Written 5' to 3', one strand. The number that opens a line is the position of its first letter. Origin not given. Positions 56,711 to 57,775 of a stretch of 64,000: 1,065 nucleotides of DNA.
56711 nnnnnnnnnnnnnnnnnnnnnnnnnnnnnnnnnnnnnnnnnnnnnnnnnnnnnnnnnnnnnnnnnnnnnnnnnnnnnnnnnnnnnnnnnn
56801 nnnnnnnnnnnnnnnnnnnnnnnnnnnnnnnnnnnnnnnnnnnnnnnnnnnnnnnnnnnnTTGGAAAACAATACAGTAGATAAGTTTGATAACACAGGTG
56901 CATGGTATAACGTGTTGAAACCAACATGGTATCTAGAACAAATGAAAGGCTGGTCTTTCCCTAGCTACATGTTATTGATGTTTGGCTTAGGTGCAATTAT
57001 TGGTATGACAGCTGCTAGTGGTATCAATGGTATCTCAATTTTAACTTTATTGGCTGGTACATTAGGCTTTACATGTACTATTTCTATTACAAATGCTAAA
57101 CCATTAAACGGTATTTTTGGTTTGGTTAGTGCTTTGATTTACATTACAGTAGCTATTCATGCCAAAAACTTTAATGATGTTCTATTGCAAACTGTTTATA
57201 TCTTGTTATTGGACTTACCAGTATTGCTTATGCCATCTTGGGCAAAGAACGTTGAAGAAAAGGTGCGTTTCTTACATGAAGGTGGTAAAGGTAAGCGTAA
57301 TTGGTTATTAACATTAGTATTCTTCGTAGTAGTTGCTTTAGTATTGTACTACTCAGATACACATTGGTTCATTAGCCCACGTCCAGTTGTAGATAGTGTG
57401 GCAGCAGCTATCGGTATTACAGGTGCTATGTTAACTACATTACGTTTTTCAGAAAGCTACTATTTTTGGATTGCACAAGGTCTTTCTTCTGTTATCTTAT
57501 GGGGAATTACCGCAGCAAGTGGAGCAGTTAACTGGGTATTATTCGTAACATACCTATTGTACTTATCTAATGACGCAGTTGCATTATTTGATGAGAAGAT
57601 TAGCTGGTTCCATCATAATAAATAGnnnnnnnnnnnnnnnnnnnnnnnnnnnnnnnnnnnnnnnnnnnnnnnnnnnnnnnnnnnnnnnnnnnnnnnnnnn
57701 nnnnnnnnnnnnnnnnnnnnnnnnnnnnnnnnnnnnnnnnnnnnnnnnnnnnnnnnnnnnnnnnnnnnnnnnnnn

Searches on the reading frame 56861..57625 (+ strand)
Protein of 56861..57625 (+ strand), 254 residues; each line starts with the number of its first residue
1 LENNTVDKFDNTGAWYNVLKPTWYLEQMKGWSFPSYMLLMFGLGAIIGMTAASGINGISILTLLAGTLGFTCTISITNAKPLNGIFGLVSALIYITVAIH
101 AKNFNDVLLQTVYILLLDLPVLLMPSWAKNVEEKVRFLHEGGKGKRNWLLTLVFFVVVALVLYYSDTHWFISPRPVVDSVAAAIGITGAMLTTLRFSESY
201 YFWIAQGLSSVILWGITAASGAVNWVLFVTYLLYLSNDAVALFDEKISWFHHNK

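Call 56: search_protein_families(library=phrogs, proteins=[window:56861-57625:+], max_evalue=0.001)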
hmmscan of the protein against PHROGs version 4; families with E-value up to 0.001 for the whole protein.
window:56861-57625:+ (254 aa): 1 family
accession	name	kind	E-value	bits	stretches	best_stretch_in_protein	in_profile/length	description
phrog_1880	-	moron, auxiliary metabolic gene and host takeover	1.4e-57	195.9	1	19-254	5-231/235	PnuC-like nicotinamide mononucleotide transport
